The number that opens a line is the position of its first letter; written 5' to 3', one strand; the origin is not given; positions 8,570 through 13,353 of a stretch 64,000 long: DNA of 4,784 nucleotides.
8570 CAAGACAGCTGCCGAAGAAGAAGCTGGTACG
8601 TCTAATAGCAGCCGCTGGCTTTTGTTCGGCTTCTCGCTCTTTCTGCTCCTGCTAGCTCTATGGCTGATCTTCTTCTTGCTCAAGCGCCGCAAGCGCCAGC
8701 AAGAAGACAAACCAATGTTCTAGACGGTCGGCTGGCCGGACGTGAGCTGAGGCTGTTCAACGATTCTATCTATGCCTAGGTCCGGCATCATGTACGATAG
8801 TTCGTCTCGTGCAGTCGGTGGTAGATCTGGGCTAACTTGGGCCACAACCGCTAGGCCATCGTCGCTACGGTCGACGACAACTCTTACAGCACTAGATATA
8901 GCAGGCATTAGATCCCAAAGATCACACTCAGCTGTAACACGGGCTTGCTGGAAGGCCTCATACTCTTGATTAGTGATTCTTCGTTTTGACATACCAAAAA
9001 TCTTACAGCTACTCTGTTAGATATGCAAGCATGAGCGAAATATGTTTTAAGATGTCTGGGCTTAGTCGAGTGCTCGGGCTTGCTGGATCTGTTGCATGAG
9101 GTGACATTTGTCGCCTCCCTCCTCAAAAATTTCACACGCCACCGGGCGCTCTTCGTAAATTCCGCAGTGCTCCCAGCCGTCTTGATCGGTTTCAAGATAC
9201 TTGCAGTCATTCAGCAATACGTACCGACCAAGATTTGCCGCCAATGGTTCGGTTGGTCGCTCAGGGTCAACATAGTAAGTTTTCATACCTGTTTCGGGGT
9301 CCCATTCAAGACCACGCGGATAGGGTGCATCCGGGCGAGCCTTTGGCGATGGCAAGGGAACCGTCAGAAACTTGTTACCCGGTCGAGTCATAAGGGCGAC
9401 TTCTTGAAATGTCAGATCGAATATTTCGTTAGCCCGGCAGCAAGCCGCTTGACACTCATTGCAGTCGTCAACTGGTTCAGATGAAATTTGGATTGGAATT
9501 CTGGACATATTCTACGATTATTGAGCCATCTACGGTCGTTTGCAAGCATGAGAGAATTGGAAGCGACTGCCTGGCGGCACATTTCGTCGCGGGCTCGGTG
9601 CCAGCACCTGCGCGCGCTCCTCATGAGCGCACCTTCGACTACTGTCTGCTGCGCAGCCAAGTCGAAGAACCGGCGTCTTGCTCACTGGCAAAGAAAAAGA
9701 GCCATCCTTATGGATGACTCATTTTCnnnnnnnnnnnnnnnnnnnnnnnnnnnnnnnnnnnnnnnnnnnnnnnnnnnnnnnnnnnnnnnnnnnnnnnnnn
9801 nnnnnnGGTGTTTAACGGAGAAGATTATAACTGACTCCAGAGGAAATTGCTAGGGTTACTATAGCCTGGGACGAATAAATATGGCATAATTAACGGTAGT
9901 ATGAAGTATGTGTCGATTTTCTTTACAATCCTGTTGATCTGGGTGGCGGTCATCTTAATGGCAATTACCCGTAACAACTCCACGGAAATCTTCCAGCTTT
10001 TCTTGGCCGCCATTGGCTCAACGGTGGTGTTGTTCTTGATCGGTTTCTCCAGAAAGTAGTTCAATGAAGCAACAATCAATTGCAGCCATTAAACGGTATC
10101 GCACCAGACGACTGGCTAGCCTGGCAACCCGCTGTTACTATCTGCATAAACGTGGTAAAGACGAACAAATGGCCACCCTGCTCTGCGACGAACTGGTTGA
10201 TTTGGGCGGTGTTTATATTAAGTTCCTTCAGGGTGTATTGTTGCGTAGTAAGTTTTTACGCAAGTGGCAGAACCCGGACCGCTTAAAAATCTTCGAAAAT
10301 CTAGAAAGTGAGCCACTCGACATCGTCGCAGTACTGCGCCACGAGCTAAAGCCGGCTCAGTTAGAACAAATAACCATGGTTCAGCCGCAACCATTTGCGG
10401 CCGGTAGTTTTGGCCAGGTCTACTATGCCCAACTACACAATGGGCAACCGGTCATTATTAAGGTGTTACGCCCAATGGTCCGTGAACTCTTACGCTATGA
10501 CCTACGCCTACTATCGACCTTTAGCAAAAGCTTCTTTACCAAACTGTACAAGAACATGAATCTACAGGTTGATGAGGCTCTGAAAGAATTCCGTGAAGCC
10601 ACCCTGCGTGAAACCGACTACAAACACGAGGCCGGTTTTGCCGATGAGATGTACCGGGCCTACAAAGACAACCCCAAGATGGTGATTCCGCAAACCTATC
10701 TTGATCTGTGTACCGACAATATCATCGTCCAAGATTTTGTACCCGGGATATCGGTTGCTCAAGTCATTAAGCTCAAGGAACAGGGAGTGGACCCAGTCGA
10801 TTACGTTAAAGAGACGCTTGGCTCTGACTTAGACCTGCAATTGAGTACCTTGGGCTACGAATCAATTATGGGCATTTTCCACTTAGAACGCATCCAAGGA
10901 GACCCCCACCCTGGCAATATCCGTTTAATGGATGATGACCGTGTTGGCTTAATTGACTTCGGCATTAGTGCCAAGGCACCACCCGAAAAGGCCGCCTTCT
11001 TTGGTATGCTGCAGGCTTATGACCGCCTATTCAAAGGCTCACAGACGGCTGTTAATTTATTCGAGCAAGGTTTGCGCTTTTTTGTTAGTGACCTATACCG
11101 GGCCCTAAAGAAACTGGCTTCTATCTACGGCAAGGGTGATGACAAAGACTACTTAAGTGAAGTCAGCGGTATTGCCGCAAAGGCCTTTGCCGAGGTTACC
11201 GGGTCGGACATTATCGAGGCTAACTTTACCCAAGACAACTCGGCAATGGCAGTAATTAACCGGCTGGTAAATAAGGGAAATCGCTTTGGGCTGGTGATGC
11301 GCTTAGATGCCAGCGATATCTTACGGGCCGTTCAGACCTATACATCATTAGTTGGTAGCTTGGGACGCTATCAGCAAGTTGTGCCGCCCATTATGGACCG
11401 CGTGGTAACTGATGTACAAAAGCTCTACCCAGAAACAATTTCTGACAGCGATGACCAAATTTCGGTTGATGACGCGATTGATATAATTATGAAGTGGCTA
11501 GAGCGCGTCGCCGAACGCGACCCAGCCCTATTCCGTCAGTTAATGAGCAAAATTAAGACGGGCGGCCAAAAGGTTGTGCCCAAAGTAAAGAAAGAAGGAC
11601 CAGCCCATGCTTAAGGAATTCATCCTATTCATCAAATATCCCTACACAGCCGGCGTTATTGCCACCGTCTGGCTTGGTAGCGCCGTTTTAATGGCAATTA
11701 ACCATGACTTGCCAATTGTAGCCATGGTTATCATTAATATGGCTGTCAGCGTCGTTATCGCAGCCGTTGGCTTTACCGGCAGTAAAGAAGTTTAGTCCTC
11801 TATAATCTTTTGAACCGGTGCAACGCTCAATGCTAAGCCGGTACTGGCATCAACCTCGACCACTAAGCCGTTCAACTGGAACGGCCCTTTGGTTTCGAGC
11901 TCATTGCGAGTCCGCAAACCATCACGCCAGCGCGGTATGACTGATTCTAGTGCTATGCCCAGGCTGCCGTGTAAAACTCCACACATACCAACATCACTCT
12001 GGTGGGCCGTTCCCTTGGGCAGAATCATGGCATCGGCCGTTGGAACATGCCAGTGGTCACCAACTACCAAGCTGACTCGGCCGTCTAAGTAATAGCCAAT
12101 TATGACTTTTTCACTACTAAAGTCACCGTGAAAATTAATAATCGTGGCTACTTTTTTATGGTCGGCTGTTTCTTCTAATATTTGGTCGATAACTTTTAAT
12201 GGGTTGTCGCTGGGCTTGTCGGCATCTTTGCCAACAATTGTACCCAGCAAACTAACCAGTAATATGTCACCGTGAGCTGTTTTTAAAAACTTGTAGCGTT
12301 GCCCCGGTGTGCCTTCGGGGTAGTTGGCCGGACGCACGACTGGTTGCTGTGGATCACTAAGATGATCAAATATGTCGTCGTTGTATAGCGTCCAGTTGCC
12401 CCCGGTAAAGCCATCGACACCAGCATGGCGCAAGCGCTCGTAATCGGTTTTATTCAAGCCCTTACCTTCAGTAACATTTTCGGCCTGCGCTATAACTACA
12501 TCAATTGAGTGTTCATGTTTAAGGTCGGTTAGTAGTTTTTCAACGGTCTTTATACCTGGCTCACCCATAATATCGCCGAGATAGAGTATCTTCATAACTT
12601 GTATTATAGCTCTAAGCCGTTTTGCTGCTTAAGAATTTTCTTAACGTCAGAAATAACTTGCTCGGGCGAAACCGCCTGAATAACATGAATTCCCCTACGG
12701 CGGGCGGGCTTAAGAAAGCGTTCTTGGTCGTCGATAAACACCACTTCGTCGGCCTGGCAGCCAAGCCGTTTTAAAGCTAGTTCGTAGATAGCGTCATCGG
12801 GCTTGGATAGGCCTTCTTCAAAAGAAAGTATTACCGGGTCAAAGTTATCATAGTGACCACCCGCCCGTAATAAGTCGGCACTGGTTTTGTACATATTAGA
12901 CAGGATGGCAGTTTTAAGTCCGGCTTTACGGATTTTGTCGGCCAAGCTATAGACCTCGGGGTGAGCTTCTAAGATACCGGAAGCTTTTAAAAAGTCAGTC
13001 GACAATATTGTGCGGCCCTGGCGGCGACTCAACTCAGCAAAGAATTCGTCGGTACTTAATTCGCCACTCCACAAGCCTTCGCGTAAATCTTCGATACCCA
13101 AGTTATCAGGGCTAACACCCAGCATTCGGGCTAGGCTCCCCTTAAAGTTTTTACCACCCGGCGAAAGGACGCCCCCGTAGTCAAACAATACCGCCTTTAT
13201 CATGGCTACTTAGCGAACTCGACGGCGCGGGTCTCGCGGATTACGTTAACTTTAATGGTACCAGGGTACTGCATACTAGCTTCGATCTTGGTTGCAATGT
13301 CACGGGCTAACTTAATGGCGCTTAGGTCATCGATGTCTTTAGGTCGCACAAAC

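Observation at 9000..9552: Conserved 12-mer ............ as an extended -35 element of three leaderless minus-strand transcripts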

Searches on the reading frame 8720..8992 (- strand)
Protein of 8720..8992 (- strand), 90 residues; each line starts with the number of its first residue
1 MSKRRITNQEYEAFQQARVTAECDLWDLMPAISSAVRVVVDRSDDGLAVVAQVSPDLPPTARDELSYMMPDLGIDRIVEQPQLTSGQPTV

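Call 11: search_protein_families(library=pfam, proteins=[window:8720-8992:-], max_evalue=0.01)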
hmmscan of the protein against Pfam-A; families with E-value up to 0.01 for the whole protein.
window:8720-8992:- (90 aa): 0 families

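Call 76: search_protein_families(library=ncbifam, proteins=[window:8720-8992:-], max_evalue=0.01)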
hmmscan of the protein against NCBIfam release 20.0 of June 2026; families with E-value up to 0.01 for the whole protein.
window:8720-8992:- (90 aa): 0 families
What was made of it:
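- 8720..8992 (-): 90-aa hypothetical gene with an apparently leaderless start at 8992. No Pfam or NCBIfam match (calls 11, 76).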

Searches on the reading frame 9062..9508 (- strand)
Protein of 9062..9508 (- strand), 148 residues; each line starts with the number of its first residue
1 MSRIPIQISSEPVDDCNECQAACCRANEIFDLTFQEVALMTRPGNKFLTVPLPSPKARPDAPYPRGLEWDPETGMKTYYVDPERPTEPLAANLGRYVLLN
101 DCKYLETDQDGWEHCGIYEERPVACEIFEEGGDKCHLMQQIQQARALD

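Call 11: search_protein_families(library=pfam, proteins=[window:9062-9508:-], max_evalue=0.01)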
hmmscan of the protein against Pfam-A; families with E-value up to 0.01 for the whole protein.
window:9062-9508:- (148 aa): 1 family
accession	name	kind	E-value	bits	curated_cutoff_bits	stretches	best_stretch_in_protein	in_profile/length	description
PF03692.20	CxxCxxCC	-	0.00018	22.6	23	1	15-130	1-71/85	Putative zinc- or iron-chelating domain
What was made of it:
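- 9062..9508 (-): 148-aa CxxCxxCC (YkgJ-like) gene with an apparently leaderless start at 9508. Pfam PF03692, 22.6 bits (call 11).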

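Call 15: find_encoding_contigs(protein=window:9062-9508:-, flank=10000, max_places=6)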
Protein window:9062-9508:- (148 aa): 2 contigs read that carry it; 2 places shown.
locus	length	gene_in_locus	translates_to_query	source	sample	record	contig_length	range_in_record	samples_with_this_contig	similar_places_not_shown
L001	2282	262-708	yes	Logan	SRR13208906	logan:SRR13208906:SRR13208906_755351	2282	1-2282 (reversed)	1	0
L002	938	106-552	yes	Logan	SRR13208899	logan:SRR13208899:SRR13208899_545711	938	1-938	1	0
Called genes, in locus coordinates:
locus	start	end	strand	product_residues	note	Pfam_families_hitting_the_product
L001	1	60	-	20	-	?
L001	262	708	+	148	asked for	-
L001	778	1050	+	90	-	-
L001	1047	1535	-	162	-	-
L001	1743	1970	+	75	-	-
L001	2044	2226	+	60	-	PF02416:TatA_B_E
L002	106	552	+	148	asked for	-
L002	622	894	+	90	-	-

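Call 17: find_homologous_proteins(query=window:9062-9508:-)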
Query window:9062-9508:- (148 aa): 4 proteins with E <= 0.001 among 11 candidates.
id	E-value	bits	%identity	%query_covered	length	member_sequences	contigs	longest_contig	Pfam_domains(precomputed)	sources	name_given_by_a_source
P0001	2.8e-83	295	86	100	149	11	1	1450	-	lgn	-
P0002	3.0e-54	201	59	97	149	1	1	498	-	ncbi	-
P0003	1.8e-50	189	58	96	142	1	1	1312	-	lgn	-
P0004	1.1e-28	118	43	91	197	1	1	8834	-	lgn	-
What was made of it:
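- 9062..9508 (-): Only 4 homologues found (call 17).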

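Call 18: find_encoding_contigs(protein=P0001, flank=10000, max_places=4)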
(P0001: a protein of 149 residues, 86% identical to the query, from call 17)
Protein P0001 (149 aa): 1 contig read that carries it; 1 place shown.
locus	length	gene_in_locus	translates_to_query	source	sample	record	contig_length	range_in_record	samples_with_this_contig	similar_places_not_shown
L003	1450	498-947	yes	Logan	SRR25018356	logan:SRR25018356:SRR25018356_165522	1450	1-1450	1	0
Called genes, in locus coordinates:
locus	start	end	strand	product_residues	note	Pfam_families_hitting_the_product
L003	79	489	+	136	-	-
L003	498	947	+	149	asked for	-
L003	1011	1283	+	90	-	-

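Call 19: find_encoding_contigs(protein=P0003, flank=10000, max_places=3)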
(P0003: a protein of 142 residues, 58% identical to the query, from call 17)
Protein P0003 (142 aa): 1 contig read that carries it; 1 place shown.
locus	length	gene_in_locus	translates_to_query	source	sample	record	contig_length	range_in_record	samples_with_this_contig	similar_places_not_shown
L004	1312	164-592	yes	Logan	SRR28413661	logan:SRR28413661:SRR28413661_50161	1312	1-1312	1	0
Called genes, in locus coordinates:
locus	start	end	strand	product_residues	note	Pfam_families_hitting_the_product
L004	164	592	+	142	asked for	-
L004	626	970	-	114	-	-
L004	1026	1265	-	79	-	-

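Call 20: find_encoding_contigs(protein=P0004, flank=10000, max_places=3)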
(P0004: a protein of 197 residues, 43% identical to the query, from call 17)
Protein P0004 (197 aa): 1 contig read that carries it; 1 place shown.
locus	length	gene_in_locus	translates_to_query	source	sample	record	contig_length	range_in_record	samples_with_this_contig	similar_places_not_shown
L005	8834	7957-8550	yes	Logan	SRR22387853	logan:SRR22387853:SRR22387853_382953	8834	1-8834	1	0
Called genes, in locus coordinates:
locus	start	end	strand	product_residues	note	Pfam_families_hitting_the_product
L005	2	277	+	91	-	?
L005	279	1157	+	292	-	PF14470:bPH_3, PF01243:PNPOx_N, PF16242:Pyrid_ox_like (faint)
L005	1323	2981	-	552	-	PF00389:2-Hacid_dh, PF02826:2-Hacid_dh_C, PF03446:NAD_binding_2, PF00300:His_Phos_1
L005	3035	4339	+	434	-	PF03952:Enolase_N, PF00113:Enolase_C, PF13378:MR_MLE_C (weak), PF07476:MAAL_C (weak)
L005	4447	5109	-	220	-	-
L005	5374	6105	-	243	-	PF02517:Rce1-like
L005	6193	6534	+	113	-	-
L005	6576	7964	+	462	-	PF02353:CMAS, PF08242:Methyltransf_12 (faint), PF13649:Methyltransf_25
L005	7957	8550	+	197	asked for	-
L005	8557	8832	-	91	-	?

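Call 65: search_protein_families(library=pfam, proteins=[L003:79-489:+], max_evalue=0.01)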
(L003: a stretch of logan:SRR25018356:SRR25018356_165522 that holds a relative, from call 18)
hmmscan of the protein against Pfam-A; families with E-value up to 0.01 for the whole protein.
L003:79-489:+ (136 aa): 0 families

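Call 76: search_protein_families(library=ncbifam, proteins=[window:9062-9508:-], max_evalue=0.01)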
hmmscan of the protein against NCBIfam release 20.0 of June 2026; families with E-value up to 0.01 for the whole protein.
window:9062-9508:- (148 aa): 0 families

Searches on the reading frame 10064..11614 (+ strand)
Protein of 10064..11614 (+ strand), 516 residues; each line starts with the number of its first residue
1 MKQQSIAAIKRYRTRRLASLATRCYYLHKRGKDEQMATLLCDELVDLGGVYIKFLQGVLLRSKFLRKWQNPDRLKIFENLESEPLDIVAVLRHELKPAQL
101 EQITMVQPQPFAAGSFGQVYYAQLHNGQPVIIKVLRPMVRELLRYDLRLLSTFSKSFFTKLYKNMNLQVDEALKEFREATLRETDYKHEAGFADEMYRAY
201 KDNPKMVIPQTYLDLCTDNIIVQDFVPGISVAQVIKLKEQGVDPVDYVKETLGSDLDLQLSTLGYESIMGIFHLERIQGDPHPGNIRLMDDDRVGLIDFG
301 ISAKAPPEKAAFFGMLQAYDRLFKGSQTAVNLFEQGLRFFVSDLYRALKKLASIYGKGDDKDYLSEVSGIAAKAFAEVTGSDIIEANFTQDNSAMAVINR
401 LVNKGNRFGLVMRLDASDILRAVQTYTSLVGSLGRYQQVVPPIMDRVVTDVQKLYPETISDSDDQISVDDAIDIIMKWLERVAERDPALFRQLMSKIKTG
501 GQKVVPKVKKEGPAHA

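Call 11: search_protein_families(library=pfam, proteins=[window:10064-11614:+], max_evalue=0.01)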
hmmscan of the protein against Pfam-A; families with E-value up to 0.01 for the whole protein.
window:10064-11614:+ (516 aa): 1 family
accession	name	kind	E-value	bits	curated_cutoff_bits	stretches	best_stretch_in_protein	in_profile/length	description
PF03109.22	ABC1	-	6.5e-39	134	22.9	1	88-308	15-220/244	ABC1 atypical kinase-like domain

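Call 26: find_related_loci(query=window:10064-11614:+, collection=genome_contigs, flank=10000)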
Query window:10064-11614:+ (516 aa) in genome_contigs; peptide patterns used: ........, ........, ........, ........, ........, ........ (x = any residue, [..] = any of these).
60 stretches matched a pattern; 7 encode a relative of the query (tblastn E <= 1e-3); 7 distinct loci.
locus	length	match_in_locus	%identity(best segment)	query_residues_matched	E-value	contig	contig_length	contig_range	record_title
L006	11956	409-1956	94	1-516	0e+0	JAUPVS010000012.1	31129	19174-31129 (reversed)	MAG: Patescibacteria group bacterium isolate erpe_2018_sw_33hr_WHONDRS-SW48-000096_A_bin.23 scaffold_108, whole genome s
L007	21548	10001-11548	84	1-516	0e+0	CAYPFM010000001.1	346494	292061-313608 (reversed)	MAG TPA_asm: uncultured Candidatus Saccharibacteria bacterium isolate SRP170004_co1_270 genome assembly, contig: NODE_24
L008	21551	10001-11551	85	1-516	0e+0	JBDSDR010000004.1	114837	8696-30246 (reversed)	MAG: Candidatus Saccharimonadales bacterium isolate cluster1_bin.186 k127_11238516, whole genome shotgun sequence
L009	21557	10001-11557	83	1-516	0e+0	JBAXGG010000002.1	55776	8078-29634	MAG: Candidatus Saccharibacteria bacterium isolate ELA291 MAG291_2, whole genome shotgun sequence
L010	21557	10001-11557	58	1-516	0e+0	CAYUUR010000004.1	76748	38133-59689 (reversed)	MAG TPA_asm: uncultured Candidatus Saccharibacteria bacterium isolate SRP342105_co1_352 genome assembly, contig: NODE_40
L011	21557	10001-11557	58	1-516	0e+0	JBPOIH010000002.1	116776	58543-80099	MAG: Patescibacteria group bacterium isolate MAG_90 c_000000450449, whole genome shotgun sequence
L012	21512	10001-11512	59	1-504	0e+0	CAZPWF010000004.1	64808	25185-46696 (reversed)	MAG TPA_asm: uncultured Candidatus Saccharibacteria bacterium isolate SRP170004_co1_152 genome assembly, contig: NODE_51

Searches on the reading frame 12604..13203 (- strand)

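Call 31: search_protein_families(library=pfam, proteins=[window:12604-13203:-], max_evalue=0.001)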
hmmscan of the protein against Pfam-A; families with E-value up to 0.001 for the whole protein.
window:12604-13203:- (199 aa): 2 families
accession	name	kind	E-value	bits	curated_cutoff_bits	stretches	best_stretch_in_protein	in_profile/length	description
PF00702.32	Hydrolase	-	1.7e-14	55.1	26.4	1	2-161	1-181/191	haloacid dehalogenase-like hydrolase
PF13419.12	HAD_2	-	1.1e-10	42.4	23.8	1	78-175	78-176/178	Haloacid dehalogenase-like hydrolase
